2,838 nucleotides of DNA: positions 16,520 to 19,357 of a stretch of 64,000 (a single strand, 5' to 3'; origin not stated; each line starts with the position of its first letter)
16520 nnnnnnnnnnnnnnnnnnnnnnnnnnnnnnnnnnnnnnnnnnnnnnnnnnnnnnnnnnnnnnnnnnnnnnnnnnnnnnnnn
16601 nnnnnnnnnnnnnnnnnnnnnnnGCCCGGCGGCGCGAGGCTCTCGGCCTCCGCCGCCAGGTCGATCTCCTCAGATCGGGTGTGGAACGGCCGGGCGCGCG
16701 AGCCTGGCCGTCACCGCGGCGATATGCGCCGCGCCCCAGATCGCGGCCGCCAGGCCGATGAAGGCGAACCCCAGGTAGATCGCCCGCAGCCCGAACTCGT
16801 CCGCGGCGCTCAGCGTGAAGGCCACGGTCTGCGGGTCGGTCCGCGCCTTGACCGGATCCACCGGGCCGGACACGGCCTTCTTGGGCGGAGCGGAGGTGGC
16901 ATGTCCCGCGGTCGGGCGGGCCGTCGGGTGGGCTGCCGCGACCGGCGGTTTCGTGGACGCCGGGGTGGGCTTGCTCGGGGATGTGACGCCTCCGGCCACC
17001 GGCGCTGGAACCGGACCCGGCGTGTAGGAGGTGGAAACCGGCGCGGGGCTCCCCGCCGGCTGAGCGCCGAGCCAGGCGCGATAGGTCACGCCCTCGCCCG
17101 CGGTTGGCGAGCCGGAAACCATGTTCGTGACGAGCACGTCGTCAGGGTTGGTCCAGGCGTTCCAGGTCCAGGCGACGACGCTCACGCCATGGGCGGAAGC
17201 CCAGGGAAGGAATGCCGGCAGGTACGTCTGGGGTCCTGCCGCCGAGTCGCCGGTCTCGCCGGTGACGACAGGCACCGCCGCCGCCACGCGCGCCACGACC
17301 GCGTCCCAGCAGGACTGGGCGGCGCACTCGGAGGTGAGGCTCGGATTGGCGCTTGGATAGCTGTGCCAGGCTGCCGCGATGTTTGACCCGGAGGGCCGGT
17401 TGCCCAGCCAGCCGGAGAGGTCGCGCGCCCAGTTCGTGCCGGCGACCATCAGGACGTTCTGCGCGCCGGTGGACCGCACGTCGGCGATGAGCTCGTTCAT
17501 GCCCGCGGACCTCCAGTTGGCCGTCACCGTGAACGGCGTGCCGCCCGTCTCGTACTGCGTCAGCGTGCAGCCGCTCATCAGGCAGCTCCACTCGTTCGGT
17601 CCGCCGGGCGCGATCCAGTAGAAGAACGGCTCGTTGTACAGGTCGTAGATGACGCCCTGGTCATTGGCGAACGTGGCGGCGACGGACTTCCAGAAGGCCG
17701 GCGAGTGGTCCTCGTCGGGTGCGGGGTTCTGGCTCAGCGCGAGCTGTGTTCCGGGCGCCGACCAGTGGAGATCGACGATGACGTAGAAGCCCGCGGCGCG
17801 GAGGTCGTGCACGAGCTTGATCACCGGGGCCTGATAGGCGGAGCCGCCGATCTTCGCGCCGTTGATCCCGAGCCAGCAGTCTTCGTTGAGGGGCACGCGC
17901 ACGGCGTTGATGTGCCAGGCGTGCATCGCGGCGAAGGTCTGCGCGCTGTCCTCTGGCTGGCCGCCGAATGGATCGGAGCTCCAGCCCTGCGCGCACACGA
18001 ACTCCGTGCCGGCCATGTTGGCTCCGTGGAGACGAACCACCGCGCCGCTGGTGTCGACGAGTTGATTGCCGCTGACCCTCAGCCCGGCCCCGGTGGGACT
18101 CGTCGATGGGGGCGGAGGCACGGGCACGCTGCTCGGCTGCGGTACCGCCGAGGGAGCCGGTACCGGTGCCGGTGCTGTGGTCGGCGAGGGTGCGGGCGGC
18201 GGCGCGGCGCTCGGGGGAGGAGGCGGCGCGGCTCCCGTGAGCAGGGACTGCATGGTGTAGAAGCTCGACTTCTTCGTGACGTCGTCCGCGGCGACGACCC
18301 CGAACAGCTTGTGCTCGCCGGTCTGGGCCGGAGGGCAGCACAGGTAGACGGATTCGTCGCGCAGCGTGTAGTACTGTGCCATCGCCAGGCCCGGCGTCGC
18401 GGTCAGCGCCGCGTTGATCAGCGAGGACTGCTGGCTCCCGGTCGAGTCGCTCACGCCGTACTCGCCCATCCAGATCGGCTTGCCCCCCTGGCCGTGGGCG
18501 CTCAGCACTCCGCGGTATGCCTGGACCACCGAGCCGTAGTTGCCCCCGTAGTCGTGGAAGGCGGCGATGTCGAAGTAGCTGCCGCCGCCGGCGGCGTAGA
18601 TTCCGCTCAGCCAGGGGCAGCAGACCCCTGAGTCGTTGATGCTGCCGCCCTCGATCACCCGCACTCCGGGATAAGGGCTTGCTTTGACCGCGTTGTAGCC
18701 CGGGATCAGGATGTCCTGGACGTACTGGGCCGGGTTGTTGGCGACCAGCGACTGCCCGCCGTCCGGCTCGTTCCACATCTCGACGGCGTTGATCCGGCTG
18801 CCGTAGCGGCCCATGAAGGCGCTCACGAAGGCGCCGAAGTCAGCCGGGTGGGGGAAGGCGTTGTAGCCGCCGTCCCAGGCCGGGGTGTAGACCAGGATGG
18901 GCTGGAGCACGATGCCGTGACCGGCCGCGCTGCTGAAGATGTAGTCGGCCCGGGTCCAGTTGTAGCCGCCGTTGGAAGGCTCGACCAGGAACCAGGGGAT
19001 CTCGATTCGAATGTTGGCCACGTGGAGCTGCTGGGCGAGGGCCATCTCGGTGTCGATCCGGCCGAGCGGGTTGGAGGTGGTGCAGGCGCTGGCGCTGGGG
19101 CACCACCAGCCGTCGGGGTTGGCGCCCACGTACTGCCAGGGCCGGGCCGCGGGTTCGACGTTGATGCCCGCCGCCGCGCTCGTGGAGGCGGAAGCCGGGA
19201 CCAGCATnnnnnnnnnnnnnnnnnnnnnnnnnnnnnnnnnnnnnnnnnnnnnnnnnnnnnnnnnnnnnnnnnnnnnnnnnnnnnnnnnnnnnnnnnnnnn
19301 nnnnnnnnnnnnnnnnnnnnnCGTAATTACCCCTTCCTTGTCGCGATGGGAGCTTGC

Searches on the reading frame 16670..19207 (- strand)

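Call 27: search_protein_families(library=pfam, proteins=[window:16670-19207:-], max_evalue=0.001)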
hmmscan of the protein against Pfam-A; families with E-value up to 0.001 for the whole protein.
window:16670-19207:- (845 aa): 2 families
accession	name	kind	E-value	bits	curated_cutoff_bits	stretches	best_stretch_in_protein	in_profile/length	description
PF00150.24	Cellulase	-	3.1e-32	112.6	23.5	1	404-684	16-270/272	Cellulase (glycosyl hydrolase family 5)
PF11790.14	Glyco_hydro_cc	-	9.7e-06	25.8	21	1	136-265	63-186/237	Glycosyl hydrolase catalytic core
